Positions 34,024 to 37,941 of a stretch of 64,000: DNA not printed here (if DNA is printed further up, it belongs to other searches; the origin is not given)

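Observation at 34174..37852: Defence helicase carries its own XRE-type HTH and sits behind a textbook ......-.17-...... promoter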

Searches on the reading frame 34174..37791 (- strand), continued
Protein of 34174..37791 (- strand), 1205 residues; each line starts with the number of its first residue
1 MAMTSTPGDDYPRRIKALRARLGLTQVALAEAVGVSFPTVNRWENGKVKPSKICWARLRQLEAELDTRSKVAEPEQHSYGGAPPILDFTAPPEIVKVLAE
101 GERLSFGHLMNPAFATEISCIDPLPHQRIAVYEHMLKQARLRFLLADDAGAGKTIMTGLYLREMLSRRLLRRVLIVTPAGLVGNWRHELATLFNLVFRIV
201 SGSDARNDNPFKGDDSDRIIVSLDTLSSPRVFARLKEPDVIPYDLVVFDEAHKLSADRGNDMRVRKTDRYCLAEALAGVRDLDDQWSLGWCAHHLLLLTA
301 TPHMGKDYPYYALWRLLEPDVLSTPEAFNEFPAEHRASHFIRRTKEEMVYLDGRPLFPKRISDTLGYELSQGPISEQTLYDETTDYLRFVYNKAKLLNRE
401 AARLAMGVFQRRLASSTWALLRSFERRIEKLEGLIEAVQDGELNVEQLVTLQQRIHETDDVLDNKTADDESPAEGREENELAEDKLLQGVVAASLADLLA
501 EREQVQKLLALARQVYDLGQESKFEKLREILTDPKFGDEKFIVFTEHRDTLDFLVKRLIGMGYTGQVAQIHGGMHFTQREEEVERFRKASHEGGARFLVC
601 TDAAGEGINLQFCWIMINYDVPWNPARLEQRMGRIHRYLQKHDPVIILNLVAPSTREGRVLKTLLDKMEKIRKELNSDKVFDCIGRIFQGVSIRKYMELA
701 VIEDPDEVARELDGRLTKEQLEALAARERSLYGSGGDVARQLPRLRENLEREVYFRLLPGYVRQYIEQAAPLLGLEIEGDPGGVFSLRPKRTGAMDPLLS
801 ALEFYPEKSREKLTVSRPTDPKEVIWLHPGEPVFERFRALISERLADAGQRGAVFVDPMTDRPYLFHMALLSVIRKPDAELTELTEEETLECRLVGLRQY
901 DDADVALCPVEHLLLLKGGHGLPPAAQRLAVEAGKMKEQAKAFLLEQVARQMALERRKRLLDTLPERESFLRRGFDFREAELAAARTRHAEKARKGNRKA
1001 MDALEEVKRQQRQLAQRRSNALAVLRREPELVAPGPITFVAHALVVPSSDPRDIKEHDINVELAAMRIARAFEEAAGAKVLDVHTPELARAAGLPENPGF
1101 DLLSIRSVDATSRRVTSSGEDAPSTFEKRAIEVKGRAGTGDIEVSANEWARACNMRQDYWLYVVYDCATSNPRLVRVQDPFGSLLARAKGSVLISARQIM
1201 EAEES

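Call 9: find_related_loci(query=window:34174-37791:-, collection=genome_contigs, flank=10000)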
Query window:34174-37791:- (1205 aa) in genome_contigs; peptide patterns used: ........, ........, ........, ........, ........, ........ (x = any residue, [..] = any of these).
288 stretches matched a pattern; 247 encode a relative of the query (tblastn E <= 1e-3); the best 80 are kept; 80 distinct loci.
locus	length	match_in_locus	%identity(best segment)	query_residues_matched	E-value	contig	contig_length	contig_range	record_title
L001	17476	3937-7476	76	3-1202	0e+0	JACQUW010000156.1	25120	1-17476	MAG: Deltaproteobacteria bacterium isolate NC_groundwater_1447_Ag_S-0.65um_55_23 S_p65_S5_coassembly_k141_1834935, whole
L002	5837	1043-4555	76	1-1190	0e+0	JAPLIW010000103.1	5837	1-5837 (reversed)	MAG: Deltaproteobacteria bacterium isolate LacPavin_0920_SED5_MAG_56_12 LacPavin_0920_SED5_scaffold_684213, whole genome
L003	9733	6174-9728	75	1-1204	0e+0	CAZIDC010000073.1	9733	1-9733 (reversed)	MAG TPA_asm: uncultured Syntrophaceae bacterium isolate SRP080215_co1_117 genome assembly, contig: NODE_8384_length_9733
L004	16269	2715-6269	75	1-1204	0e+0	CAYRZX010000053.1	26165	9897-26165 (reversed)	MAG TPA_asm: uncultured Gemmatimonas sp. isolate binchicken_co21_402 genome assembly, contig: NODE_796_length_26165_cov_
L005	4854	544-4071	74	7-1202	0e+0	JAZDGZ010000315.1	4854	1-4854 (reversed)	MAG: Pseudomonadota bacterium isolate MEGAHIT-group-0.292 k141_20410300, whole genome shotgun sequence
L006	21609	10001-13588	74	7-1203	0e+0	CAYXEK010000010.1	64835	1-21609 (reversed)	MAG TPA_asm: uncultured Verrucomicrobiota bacterium isolate binchicken_co27_383 genome assembly, contig: NODE_720_length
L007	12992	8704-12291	74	7-1203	0e+0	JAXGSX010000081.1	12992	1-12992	MAG: Kiritimatiellia bacterium isolate AnMBR.bin383 bin383_81, whole genome shotgun sequence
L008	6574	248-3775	74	7-1203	0e+0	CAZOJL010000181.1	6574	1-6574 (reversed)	MAG TPA_asm: uncultured Akkermansia sp. isolate SRP178699_co1_614 genome assembly, contig: NODE_16982_length_6574_cov_27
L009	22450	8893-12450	73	7-1202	0e+0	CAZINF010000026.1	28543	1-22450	MAG TPA_asm: uncultured Syntrophus sp. isolate SRP302447_co1_400 genome assembly, contig: NODE_4459_length_28543_cov_36.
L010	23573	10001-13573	73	3-1203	0e+0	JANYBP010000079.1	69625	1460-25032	MAG: bacterium isolate GL140_6_metabat_212 GL140_6_k141_1181096, whole genome shotgun sequence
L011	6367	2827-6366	74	2-1202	0e+0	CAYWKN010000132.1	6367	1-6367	MAG TPA_asm: uncultured Verrucomicrobiota bacterium isolate SRP098346_co1_403 genome assembly, contig: NODE_17506_length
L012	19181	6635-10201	71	7-1204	0e+0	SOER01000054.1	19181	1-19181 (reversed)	MAG: Candidatus Loosdrechtia aerotolerans isolate YC1 NODE_54_length_19181_cov_12.003306, whole genome shotgun sequence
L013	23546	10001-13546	71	10-1203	0e+0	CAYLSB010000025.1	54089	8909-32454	MAG TPA_asm: uncultured Pirellulales bacterium isolate binchicken_co7_35 genome assembly, contig: NODE_1066_length_54089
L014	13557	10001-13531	73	7-1202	0e+0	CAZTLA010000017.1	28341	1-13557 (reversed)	MAG TPA_asm: uncultured Syntrophales bacterium isolate binchicken_co232_232 genome assembly, contig: NODE_2956_length_28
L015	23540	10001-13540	75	7-1197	0e+0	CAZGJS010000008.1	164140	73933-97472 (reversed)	MAG TPA_asm: uncultured Eubacteriales bacterium isolate SRP302447_co1_263 genome assembly, contig: NODE_340_length_16414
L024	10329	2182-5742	71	7-1205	0e+0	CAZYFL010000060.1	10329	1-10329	MAG TPA_asm: uncultured Elusimicrobiaceae bacterium isolate binchicken_co248_98 genome assembly, contig: NODE_8972_lengt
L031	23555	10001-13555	68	4-1205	0e+0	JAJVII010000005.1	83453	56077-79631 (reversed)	MAG: Phycisphaerae bacterium isolate Bin_76R c_000000001192, whole genome shotgun sequence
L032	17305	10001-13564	68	7-1205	0e+0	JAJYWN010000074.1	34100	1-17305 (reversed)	MAG: Bacillota bacterium isolate FK3.bin120 NODE_2407_length_34100_cov_1.700762, whole genome shotgun sequence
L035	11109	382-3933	68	2-1205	0e+0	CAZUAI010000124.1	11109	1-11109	MAG TPA_asm: uncultured Planctomycetales bacterium isolate SRP278314_co1_4 genome assembly, contig: NODE_7339_length_111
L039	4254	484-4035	66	3-1205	0e+0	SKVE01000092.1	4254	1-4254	MAG: Planctomycetaceae bacterium isolate CSSed162cmB_149 CSSed16-2cmB-115524, whole genome shotgun sequence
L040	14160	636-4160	67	10-1205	0e+0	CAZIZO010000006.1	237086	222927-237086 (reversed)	MAG TPA_asm: uncultured Phycisphaeraceae bacterium isolate binchicken_co130_95 genome assembly, contig: NODE_88_length_2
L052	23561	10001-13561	66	3-1205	0e+0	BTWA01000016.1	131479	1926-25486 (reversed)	MAG: Candidatus Hydrogenedentota bacterium AMX-MBFR-84 DNA, sequence16, whole genome shotgun sequence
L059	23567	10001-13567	64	1-1205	0e+0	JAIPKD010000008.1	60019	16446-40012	MAG: Verrucomicrobia bacterium isolate Tobar15.5-16.5m-G41 Tobar15-5-16-5m-C215, whole genome shotgun sequence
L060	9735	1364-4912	72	3-1205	0e+0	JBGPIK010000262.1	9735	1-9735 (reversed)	MAG: Candidatus Binatia bacterium isolate OBJ_0618_7090110_336 k141_4201166_length_9735_cov_12.6133, whole genome shotgu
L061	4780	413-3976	65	2-1205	0e+0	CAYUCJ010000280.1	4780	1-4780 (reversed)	MAG TPA_asm: uncultured Desulfobacteraceae bacterium isolate SRP214966_co3_143 genome assembly, contig: NODE_36412_lengt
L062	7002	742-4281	65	10-1205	0e+0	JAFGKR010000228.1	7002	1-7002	MAG: Bacteroidetes bacterium isolate Zod_Metabat.348 k87_5167163, whole genome shotgun sequence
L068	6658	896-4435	66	10-1205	0e+0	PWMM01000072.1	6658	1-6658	MAG: Syntrophomonadaceae bacterium isolate CSSed10_277R1 CS-Sed10-C36461, whole genome shotgun sequence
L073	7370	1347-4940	63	7-1205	0e+0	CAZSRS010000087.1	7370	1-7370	MAG TPA_asm: uncultured Desulfovibrionaceae bacterium isolate binchicken_co168_97 genome assembly, contig: NODE_15705_le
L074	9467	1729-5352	64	3-1205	0e+0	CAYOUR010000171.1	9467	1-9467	MAG TPA_asm: uncultured Lentisphaeraceae bacterium isolate SRP192927_co3_863 genome assembly, contig: NODE_18847_length_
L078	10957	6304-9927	63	3-1205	0e+0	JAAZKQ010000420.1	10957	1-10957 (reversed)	MAG: Lentisphaerae bacterium isolate AS22ysBPME_35 128642_AS22, whole genome shotgun sequence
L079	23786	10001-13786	62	9-1205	0e+0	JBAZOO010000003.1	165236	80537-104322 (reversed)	MAG: Lentisphaeria bacterium isolate SO_2017_LW4_98 scaffold_306_c1_LW137-91_2017, whole genome shotgun sequence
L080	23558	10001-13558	64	9-1205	0e+0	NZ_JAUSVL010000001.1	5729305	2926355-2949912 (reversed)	Oligosphaera ethanolica strain DSM 24202 Ga0449375_01, whole genome shotgun sequence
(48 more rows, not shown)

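Call 37: search_dna_similar(query=window:34174-37791:-, collection=plasmids, mode=protein, max_rows=25, max_evalue=1e-20)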
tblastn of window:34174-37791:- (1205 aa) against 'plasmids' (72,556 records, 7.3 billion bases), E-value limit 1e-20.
Records with a match: 328; places in all: 346; records where one place covers at least 80% of the query: 1.
Best place of each record, by identity: 60-80% 1; <60% 327.
By first word of the organism name: Klebsiella 39; Thermus 27; Deinococcus 21; Rhodococcus 20; Salmonella 15; Halobacterium 14; Nostoc 13; Planktothrix 12; Natrinema 6; Roseomonas 6; and 92 more.
By predicted mobility (MOB-suite, as given by PLSDB): non-mobilizable 184; conjugative 93; mobilizable 51.
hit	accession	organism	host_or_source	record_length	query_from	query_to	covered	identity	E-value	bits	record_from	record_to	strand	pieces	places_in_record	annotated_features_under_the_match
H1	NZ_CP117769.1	Nostoc sp. UHCC 0926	whole organism,lichen surface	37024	69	1189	93%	33.2%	5e-118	413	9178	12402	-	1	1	helicase-related protein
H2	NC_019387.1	Thermus oshimai JL-2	-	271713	23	857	69%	37.2%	2e-97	351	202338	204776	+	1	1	helicase-related protein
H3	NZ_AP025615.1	Thermus thermophilus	-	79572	23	865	70%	35.9%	2e-92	335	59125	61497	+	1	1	helicase-related protein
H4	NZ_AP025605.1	Thermus thermophilus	-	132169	23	865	70%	35.9%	3e-92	335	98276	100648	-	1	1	helicase-related protein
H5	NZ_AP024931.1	Thermus thermophilus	-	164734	23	865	70%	35.6%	3e-91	332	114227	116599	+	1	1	helicase-related protein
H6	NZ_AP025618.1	Thermus thermophilus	-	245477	23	865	70%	35.6%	4e-91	332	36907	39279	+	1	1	helicase-related protein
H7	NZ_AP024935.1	Thermus thermophilus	-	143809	23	865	70%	35.5%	1e-92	336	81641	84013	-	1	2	helicase-related protein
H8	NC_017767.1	Thermus thermophilus HB8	-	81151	23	865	70%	35.5%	7e-91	331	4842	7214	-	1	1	helicase-related protein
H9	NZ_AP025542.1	Thermus thermophilus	-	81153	23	865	70%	35.5%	7e-91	331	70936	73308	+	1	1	helicase-related protein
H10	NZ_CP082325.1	Thermus thermophilus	cell culture,cheese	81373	23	865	70%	35.5%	7e-91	331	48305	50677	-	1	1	helicase-related protein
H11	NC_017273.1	Thermus thermophilus SG0.5JP17-16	-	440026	23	865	70%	35.4%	7e-93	337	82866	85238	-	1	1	helicase-related protein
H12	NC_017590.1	Thermus thermophilus JL-18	-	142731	23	865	70%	35.3%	2e-91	333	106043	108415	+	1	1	helicase-related protein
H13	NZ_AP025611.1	Thermus thermophilus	-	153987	23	865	70%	35.3%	3e-91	332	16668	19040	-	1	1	helicase-related protein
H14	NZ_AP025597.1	Thermus thermophilus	-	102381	23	865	70%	35.3%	5e-91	331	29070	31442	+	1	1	helicase-related protein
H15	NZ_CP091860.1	Rhodococcus erythropolis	-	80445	3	858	71%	34.4%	8e-87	318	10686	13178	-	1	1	helicase-related protein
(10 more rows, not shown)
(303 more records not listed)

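Call 38: get_annotated_region(hit=H8, flank=9000)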
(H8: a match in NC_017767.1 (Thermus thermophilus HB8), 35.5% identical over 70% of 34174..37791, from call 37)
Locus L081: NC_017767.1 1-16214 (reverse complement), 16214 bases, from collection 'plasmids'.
description: Thermus thermophilus HB8 plasmid pVV8, complete sequence
organism: Thermus thermophilus HB8 (NCBI taxid 300852)
taxonomy: Bacteria; Deinococcota; Deinococci; Thermales; Thermaceae; Thermus; Thermus thermophilus; Thermus thermophilus HB8
host: -; source: -; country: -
typing (MOB-suite, as given by PLSDB): non-mobilizable
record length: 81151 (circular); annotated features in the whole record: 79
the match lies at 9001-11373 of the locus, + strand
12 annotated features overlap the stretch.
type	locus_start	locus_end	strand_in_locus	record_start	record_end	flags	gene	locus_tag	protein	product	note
CDS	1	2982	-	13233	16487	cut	-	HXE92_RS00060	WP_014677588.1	Swt1 family HEPN domain-containing protein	-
CDS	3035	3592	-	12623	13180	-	-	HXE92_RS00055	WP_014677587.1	helix-turn-helix domain-containing protein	-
CDS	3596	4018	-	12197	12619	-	-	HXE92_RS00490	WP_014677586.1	helix-turn-helix transcriptional regulator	-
CDS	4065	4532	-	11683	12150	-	-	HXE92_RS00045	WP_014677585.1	type II toxin-antitoxin system HicB family antitoxin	-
CDS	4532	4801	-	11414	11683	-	-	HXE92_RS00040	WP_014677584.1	type II toxin-antitoxin system HicA family toxin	-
CDS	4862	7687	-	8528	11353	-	-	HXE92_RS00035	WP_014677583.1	DUF1156 domain-containing protein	-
CDS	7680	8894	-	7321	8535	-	-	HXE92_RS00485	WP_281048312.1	Fic family protein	-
CDS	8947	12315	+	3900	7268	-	-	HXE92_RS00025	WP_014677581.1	helicase-related protein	-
CDS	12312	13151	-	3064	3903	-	-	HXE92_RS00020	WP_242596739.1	ParB/RepB/Spo0J family partition protein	GO:0007059 - chromosome segregation [Evidence IEA]; GO:0000910 - cytokinesis [Evidence IEA]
CDS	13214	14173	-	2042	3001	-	-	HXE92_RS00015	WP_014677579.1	AAA family ATPase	-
CDS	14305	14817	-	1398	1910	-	-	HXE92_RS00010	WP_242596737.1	hypothetical protein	-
CDS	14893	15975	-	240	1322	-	-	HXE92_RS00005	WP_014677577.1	hypothetical protein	-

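Call 39: get_annotated_region(hit=H15, flank=9000)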
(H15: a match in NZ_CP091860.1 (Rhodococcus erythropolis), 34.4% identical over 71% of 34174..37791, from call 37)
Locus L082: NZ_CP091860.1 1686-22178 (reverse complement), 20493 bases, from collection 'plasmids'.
description: Rhodococcus erythropolis strain CERE8 plasmid unnamed3, complete sequence
organism: Rhodococcus erythropolis (NCBI taxid 1833)
taxonomy: Bacteria; Actinomycetota; Actinomycetes; Mycobacteriales; Nocardiaceae; Rhodococcus; Rhodococcus erythropolis
host: -; source: -; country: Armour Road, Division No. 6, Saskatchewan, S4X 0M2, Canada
typing (MOB-suite, as given by PLSDB): mobilizable; relaxase MOBF
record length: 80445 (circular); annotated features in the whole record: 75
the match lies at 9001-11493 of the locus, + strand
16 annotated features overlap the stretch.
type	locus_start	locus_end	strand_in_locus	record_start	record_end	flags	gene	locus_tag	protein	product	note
CDS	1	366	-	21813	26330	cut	mobF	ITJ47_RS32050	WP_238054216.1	MobF family relaxase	-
CDS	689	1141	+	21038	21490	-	-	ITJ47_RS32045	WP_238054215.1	hypothetical protein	-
CDS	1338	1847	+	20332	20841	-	-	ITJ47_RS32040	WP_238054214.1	hypothetical protein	-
CDS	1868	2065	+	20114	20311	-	-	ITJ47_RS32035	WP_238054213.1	hypothetical protein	-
CDS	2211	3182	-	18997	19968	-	-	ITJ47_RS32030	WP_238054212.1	DUF4192 domain-containing protein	-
CDS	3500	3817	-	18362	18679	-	-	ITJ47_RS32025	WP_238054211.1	hypothetical protein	-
CDS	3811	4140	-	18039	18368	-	-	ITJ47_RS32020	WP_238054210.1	hypothetical protein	-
CDS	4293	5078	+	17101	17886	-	-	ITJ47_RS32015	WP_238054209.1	restriction endonuclease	GO:0009307 - DNA restriction-modification system [Evidence IEA]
CDS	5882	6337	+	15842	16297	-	-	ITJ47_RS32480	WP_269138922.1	protein kinase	GO:0006468 - protein phosphorylation [Evidence IEA]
CDS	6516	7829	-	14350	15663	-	-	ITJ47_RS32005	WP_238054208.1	hypothetical protein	-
CDS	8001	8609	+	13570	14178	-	-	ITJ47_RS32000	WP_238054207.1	mobilome CxxCx(11)CxxC protein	-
CDS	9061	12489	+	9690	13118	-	-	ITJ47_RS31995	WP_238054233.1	helicase-related protein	-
CDS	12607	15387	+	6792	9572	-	-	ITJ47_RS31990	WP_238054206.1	DUF1156 domain-containing protein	-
CDS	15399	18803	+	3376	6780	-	-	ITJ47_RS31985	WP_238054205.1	Swt1 family HEPN domain-containing protein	-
CDS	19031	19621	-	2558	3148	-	-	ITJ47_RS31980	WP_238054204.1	recombinase family protein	GO:0006310 - DNA recombination [Evidence IEA]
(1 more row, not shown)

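Call 40: search_protein_families(library=pfam, proteins=[L081:8947-9396:+, L082:9001-9450:+], max_evalue=0.01)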
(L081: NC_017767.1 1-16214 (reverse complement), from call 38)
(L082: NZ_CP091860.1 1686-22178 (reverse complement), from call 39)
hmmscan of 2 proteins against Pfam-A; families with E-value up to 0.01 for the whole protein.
L081:8947-9396:+ (150 aa): 0 families

L082:9001-9450:+ (150 aa): 0 families
